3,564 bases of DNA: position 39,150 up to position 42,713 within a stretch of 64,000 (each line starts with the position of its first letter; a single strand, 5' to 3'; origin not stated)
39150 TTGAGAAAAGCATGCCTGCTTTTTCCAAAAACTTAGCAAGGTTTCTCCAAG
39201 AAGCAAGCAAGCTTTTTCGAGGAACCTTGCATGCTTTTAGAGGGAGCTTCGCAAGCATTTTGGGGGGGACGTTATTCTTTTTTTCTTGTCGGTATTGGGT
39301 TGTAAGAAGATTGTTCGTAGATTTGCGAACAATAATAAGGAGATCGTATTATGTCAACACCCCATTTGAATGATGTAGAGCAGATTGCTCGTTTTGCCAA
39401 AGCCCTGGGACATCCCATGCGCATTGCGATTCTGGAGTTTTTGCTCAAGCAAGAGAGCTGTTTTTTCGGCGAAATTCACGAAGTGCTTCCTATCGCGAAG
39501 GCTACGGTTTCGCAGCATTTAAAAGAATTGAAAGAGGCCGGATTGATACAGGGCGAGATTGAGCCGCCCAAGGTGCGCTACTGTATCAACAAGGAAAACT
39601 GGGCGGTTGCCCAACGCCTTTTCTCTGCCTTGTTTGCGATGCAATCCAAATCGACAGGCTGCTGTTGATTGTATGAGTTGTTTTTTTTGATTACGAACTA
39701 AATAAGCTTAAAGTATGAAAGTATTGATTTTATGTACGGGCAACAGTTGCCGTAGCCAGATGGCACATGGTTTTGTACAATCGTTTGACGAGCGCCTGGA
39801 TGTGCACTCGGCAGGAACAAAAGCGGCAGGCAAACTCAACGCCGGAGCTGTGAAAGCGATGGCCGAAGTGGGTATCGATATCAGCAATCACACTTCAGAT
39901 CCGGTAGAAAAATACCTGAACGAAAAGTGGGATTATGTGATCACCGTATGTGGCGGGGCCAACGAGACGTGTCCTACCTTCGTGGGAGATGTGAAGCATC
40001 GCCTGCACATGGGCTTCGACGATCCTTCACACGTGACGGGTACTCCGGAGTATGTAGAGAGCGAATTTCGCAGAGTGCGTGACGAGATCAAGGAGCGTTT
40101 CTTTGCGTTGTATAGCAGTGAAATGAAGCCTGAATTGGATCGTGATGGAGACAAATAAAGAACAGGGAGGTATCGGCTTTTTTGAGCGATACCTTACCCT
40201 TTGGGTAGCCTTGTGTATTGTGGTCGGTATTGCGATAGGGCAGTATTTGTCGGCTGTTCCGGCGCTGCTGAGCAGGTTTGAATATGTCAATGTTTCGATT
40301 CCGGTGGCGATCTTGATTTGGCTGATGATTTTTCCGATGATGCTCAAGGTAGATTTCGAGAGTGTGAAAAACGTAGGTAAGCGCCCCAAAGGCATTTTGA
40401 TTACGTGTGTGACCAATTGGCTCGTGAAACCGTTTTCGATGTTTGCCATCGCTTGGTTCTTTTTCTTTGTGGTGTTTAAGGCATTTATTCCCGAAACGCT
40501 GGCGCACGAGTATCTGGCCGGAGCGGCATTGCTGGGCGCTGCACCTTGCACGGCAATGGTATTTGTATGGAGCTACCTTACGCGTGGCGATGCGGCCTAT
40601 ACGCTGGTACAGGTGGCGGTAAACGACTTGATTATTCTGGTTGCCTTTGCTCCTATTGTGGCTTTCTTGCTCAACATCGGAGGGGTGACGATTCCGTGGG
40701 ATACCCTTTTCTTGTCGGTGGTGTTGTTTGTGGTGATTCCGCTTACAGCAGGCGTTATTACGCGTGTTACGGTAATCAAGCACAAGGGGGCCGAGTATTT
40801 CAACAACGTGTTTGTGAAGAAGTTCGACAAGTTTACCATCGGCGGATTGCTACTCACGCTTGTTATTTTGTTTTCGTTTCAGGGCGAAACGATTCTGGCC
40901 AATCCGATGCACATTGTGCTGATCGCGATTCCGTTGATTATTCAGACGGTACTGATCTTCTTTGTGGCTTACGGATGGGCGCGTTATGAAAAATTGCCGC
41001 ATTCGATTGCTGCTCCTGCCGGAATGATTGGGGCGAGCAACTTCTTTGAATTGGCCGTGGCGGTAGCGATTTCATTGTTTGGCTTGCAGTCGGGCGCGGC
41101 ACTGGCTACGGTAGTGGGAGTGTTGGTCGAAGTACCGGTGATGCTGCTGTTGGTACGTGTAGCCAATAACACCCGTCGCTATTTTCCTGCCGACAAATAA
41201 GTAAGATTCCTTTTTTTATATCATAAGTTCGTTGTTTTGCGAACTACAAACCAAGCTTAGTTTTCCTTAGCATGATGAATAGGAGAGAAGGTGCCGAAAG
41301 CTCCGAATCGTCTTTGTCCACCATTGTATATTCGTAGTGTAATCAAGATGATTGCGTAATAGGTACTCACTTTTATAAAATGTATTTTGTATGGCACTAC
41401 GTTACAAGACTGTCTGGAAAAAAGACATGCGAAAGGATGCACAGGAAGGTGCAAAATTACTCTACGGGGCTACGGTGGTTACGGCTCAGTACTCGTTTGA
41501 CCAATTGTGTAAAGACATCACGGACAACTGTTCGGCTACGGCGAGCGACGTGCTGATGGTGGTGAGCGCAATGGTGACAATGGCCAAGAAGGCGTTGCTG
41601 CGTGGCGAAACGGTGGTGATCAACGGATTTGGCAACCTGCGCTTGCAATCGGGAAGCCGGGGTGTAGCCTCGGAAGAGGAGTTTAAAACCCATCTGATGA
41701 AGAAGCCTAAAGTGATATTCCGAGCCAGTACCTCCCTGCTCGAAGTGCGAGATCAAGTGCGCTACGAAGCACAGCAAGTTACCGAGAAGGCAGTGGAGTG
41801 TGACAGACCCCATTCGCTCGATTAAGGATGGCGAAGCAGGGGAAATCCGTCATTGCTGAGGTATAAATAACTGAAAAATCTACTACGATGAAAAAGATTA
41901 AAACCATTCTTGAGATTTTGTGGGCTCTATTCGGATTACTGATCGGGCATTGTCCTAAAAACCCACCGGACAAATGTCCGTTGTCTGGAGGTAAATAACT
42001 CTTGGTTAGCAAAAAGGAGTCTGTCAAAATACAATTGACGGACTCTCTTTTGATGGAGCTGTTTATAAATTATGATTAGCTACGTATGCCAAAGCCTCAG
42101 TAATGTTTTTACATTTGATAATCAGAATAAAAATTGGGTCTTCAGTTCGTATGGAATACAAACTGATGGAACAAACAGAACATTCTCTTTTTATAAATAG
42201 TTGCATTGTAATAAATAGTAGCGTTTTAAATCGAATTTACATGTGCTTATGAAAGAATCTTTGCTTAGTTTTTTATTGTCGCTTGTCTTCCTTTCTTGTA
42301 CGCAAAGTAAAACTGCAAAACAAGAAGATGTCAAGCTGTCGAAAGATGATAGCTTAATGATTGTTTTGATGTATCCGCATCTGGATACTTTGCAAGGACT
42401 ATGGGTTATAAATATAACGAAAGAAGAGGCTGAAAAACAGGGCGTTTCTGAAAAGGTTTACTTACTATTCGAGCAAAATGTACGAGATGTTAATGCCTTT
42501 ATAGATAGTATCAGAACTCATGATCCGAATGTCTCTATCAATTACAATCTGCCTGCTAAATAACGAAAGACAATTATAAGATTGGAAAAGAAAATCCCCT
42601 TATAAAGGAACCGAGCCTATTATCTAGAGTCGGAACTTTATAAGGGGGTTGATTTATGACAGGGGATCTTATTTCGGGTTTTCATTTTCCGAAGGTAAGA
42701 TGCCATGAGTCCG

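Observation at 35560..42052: GC-rich island with a replication module and arsenic cargo but no integrase, tRNA or att repeats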

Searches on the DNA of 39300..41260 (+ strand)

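Call 104: search_dna_similar(query=window:39300-41260:+, collection=plasmids, mode=distant, max_rows=12)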
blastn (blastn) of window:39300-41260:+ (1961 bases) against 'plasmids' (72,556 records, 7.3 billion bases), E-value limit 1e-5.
Records with a match: 257; places in all: 264; records where one place covers at least 80% of the query: 0.
Best place of each record, by identity: 80-90% 5; 60-80% 252.
By first word of the organism name: Agrobacterium 31; Burkholderia 31; Enterococcus 13; Paraburkholderia 13; Sphingobium 12; Ensifer 10; Shinella 9; Rhizobium 8; Azospirillum 8; Acinetobacter 8; and 61 more.
By predicted mobility (MOB-suite, as given by PLSDB): non-mobilizable 135; conjugative 90; mobilizable 32.
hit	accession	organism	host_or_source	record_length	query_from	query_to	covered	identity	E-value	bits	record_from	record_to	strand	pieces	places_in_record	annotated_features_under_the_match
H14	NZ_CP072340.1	Prevotella nigrescens F0103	Homo sapiens,whole organism,human oral ...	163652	411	1876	75%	68.6%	2e-153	551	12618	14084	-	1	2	arsB: ACR3 family arsenite efflux transporter | arsenate reductase ArsC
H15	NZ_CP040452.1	Halomonas sp. PA16-9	-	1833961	869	1891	52%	66.6%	3e-73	285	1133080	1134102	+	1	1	none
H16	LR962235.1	Enterococcus faecalis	-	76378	844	1869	52%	65.7%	2e-58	235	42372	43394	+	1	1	none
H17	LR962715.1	Enterococcus faecalis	-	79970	844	1869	52%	65.7%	2e-58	235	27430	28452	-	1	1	none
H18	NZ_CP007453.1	Peptoclostridium acidaminophilum DSM 3953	black mud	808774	870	1873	51%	67.0%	8e-75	289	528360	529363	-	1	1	arsB: ACR3 family arsenite efflux transporter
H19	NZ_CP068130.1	Enterococcus casseliflavus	-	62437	844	1855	52%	66.4%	3e-67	264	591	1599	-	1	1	arsB: arsenite efflux transporter membrane subunit ArsB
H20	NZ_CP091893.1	Enterococcus faecalis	Homo sapiens,fecal sample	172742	844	1855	52%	66.2%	2e-64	255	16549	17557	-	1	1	arsB: arsenite efflux transporter membrane subunit ArsB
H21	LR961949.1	Enterococcus faecalis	-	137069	844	1855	52%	66.2%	2e-64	255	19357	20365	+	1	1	arsB: arsenite efflux transporter membrane subunit ArsB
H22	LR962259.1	Enterococcus faecalis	-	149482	844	1855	52%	66.2%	2e-64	255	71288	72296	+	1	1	arsB: arsenite efflux transporter membrane subunit ArsB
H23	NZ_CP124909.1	Enterococcus faecalis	Homo sapiens,urine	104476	844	1855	52%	66.2%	2e-64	255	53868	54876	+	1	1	arsB: ACR3 family arsenite efflux transporter | arsB: arsenite efflux transporter membrane subunit ArsB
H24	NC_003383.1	Listeria innocua Clip11262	-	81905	844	1855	52%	65.8%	4e-59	237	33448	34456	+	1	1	arsB: arsenite efflux transporter membrane subunit ArsB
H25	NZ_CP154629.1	Acetoanaerobium noterae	cell culture,Sludge of a digestion ...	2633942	870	1873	51%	65.6%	1e-59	240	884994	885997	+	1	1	none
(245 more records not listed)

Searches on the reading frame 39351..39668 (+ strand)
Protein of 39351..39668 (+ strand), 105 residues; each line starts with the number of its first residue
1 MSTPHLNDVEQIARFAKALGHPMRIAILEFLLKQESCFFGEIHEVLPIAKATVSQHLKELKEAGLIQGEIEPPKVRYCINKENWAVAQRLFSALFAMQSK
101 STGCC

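Call 5: search_protein_families(library=pfam, proteins=[window:39351-39668:+], max_evalue=0.01)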
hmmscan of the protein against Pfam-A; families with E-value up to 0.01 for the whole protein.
window:39351-39668:+ (105 aa): 12 families
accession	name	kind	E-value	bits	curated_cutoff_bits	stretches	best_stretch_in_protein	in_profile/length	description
PF12840.13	HTH_20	-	8.7e-12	45.3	27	1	19-66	1-48/51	Helix-turn-helix domain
PF01022.26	HTH_5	-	2e-11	44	22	1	22-67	2-46/47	Bacterial regulatory protein, arsR family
PF12802.13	MarR_2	-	4.5e-07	30.4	27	1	22-69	5-53/61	MarR family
PF13601.12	HTH_34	-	4.5e-05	24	27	1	24-69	2-47/80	Winged helix DNA-binding domain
PF13412.12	HTH_24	-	0.00022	21.2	21.9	1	25-67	6-48/48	Winged helix-turn-helix DNA-binding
PF01978.25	TrmB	-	0.00029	21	25.6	1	30-79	16-65/68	Sugar-specific transcriptional regulator TrmB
PF01638.23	HxlR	-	0.00041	20.6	20.8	1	26-82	9-68/91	HxlR-like helix-turn-helix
PF01047.28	MarR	-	0.00096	19.4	24.6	1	25-67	6-48/59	MarR family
PF08220.18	HTH_DeoR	-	0.0011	19.1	21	1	26-66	4-44/57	DeoR-like helix-turn-helix domain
PF09339.16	HTH_IclR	-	0.0013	18.9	22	1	26-67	7-49/52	IclR helix-turn-helix domain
PF01325.25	Fe_dep_repress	-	0.0016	19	26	1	41-67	27-53/60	Iron dependent repressor, N-terminal DNA binding domain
PF24038.1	DUF7347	-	0.0047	17.6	27.6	1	17-62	6-54/77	Domain of unknown function (DUF7347)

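Call 65: search_protein_families(library=ncbifam, proteins=[window:39351-39668:+], max_evalue=0.001)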
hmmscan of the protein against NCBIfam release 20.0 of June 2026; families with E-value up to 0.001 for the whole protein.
window:39351-39668:+ (105 aa): 12 families
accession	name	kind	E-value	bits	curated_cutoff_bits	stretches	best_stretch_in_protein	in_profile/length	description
NF033788.1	HTH_metalloreg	subfamily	2.4e-17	62.5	55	1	13-84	2-73/77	metalloregulator ArsR/SmtB family transcription factor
NF033789.1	repress_SdpR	subfamily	5.8e-13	48.6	100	1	17-81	3-66/79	autorepressor SdpR family transcription factor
NF047906.1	CdPbTransRegCmtR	equivalog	4.3e-10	39.4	150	1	10-98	9-97/104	Cd(II)/Pb(II)-sensing metalloregulatory transcriptional regulator CmtR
NF041413.1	ArsR_Rv2640c_fam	equivalog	1.8e-09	38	155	1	10-83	30-105/118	Rv2640c family ArsR-like transcriptional regulator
NF053755.1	MsvR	equivalog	2.1e-09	37.4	220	1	17-76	8-66/236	transcriptional factor MsvR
NF040642.1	sulf_sens_BigR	equivalog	1.2e-08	34.9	155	1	10-97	8-91/95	sulfite-sensing transcriptional repressor BigR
NF052532.1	TransRegPagRBaca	equivalog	8.3e-08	32.2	170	1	8-79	13-83/99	transcriptional repressor PagR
NF045707.1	Dbac_1936_reg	equivalog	4.5e-07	29.8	115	1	8-81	3-75/99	ArsR/SmtB-type metalloregulator TsoR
NF053606.1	Sta1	subfamily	9.1e-05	22.5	80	1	25-69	23-67/100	Sta1 family transcriptional regulator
NF053602.1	Phr_regulator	exception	9.8e-05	22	320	1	13-71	3-60/191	heat shock transcription regulator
NF040939.2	trans_reg_lrs14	equivalog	0.00011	22.2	90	1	25-71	24-71/103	Lrs14 family HTH-type transcriptional regulator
NF040820.1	trans_reg_LrpA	equivalog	0.00032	20.6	250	1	27-78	9-63/141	HTH-type transcriptional regulator LrpA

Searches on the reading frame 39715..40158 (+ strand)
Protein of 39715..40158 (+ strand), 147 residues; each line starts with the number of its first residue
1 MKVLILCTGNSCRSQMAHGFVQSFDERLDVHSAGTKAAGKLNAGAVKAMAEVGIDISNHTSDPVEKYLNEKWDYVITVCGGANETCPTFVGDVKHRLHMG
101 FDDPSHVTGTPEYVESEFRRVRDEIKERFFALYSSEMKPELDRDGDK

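Call 5: search_protein_families(library=pfam, proteins=[window:39715-40158:+], max_evalue=0.01)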
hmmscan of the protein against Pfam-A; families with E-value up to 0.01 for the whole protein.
window:39715-40158:+ (147 aa): 1 family
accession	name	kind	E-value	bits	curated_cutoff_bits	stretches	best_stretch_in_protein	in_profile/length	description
PF01451.26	LMWPc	-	1.4e-18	68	23.2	1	3-129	1-140/144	Low molecular weight phosphotyrosine protein phosphatase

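Call 65: search_protein_families(library=ncbifam, proteins=[window:39715-40158:+], max_evalue=0.001)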
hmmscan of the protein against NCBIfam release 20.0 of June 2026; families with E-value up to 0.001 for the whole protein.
window:39715-40158:+ (147 aa): 5 families
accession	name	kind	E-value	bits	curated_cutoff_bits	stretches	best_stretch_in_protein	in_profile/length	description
TIGR02691.1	arsC_pI258_fam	equivalog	4.2e-39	133.7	174.3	1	4-129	2-126/129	arsenate reductase (thioredoxin)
NF010053.0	PRK13530.1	subfamily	2e-36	125.3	215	1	3-129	6-125/133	arsenate reductase (thioredoxin)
TIGR02689.1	ars_reduc_gluta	equivalog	3e-24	85.6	157.6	1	2-130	2-123/126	arsenate reductase, glutathione/glutaredoxin type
NF007520.0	PRK10126.1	equivalog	2.8e-07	31.1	243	1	2-78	4-82/147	low molecular weight protein-tyrosine-phosphatase Wzb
NF008486.0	PRK11391.1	equivalog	0.00026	21.5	247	1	3-77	9-85/148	phosphotyrosine-protein phosphatase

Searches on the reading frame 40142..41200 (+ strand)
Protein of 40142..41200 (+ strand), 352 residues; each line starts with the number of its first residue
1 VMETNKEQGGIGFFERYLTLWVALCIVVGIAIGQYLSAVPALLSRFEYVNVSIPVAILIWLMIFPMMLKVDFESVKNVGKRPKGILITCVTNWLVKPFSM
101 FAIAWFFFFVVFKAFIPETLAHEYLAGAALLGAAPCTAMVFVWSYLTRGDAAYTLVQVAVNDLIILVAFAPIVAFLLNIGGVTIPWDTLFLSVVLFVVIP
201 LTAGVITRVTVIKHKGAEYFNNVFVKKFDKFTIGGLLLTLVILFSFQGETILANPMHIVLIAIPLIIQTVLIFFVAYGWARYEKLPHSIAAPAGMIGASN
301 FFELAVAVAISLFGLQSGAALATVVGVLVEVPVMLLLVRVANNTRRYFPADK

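Call 5: search_protein_families(library=pfam, proteins=[window:40142-41200:+], max_evalue=0.01)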
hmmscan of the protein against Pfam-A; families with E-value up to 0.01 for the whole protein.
window:40142-41200:+ (352 aa): 2 families
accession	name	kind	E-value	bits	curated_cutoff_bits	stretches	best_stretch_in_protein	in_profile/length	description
PF01758.21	SBF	-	5.1e-41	140.9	24.3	1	56-253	1-190/191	Sodium Bile acid symporter family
PF13593.11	SBF_like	-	2.7e-06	27.3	25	1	98-328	71-295/313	SBF-like CPA transporter family (DUF4137)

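Call 65: search_protein_families(library=ncbifam, proteins=[window:40142-41200:+], max_evalue=0.001)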
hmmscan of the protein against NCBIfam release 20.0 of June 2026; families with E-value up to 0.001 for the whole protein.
window:40142-41200:+ (352 aa): 3 families
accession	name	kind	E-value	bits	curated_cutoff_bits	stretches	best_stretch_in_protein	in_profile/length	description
TIGR00832.1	acr3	equivalog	2.7e-116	388.4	282.8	1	12-341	2-327/327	ACR3 family arsenite efflux transporter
TIGR00841.1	bass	subfamily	2e-10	40.4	326.3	1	45-324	29-288/321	bile acid:sodium symporter family transporter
NF047939.1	PantTportPanS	equivalog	1.1e-07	31.8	400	1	38-209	16-175/299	ketopantoate/pantoate/pantothenate transporter PanS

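Call 103: find_homologous_proteins(query=window:40142-41200:+, max_evalue=1e-50)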
Query window:40142-41200:+ (352 aa): 8000 proteins with E <= 1e-50 among 8000 candidates; the best 120 are listed.
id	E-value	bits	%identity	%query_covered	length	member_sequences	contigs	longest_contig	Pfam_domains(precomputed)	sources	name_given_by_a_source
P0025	2.2e-217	739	99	100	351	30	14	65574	PF01758.22,PF13593.12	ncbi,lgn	ncbi:MAG: ACR3 family arsenite efflux transporter [Tannerellaceae bacterium]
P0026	4.9e-189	646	84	99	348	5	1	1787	PF01758.22,PF13593.12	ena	-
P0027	5.3e-188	643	84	98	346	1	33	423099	PF01758.22,PF13593.12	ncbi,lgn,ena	-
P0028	6.7e-188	642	84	98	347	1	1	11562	PF01758.22,PF13593.12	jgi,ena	-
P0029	7.7e-188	642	83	99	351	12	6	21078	PF01758.22,PF13593.12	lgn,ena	-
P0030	9.3e-188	642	83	99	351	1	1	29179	PF01758.22,PF13593.12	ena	-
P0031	1.0e-187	642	84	98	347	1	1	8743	PF01758.22,PF13593.12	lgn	-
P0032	1.6e-187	641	84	99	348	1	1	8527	PF01758.22,PF13593.12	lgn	-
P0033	1.8e-187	641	83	99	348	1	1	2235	PF01758.22,PF13593.12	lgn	-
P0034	2.1e-187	641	84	98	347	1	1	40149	PF01758.22,PF13593.12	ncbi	-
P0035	2.3e-187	641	84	98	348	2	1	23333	PF01758.22,PF13593.12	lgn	-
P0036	2.6e-187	640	83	98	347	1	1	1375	PF01758.22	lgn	-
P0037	2.7e-187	640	83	98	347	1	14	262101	PF01758.22,PF13593.12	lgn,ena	-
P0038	3.1e-187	640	84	99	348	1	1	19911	PF01758.22,PF13593.12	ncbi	ncbi:MAG: ACR3 family arsenite efflux transporter [Bacteroidales bacterium]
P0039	4.2e-187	640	83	99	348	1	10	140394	PF01758.22,PF13593.12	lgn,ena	-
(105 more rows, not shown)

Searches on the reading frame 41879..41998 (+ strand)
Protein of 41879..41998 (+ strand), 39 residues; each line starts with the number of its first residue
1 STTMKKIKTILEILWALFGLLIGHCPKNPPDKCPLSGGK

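Call 63: search_protein_families(library=phrogs, proteins=[window:41879-41998:+], max_evalue=0.001)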
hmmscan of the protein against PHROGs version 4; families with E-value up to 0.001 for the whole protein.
window:41879-41998:+ (39 aa): 0 families

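Call 110: search_protein_families(library=ncbifam, proteins=[window:41888-41995:+], max_evalue=1)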
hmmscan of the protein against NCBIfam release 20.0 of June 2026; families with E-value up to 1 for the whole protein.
seq(36 aa): 0 families

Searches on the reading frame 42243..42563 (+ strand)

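Call 5: search_protein_families(library=pfam, proteins=[window:42243-42563:+], max_evalue=0.01)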
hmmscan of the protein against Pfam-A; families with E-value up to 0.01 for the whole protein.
window:42243-42563:+ (106 aa): 0 families

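Call 24: search_protein_families(library=pfam, proteins=[window:42243-42563:+], max_evalue=0.01)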
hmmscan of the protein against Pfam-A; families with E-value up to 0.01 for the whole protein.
window:42243-42563:+ (106 aa): 0 families

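Call 63: search_protein_families(library=phrogs, proteins=[window:42243-42563:+], max_evalue=0.001)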
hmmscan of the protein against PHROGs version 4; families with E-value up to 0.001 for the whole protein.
window:42243-42563:+ (106 aa): 0 families

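Call 64: search_protein_families(library=padloc, proteins=[window:42243-42563:+], max_evalue=0.001)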
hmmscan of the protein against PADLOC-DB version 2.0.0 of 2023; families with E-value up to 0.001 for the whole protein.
window:42243-42563:+ (106 aa): 0 families

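Call 65: search_protein_families(library=ncbifam, proteins=[window:42243-42563:+], max_evalue=0.001)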
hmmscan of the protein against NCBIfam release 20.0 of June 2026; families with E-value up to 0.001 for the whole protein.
window:42243-42563:+ (106 aa): 0 families

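Call 110: search_protein_families(library=ncbifam, proteins=[window:42243-42563:+], max_evalue=1)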
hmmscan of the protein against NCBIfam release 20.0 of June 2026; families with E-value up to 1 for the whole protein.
window:42243-42563:+ (106 aa): 3 families
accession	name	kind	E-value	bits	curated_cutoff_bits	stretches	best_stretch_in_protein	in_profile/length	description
NF011118.0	PRK14548.1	equivalog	0.079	13.3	82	1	58-87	27-56/84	50S ribosomal protein L23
TIGR02650.1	RNase_Z_T_toga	equivalog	0.085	12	507.05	1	40-103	43-105/277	ribonuclease Z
TIGR03636.1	uL23_arch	equivalog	0.088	13.2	94.95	1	58-87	20-49/77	50S ribosomal protein L23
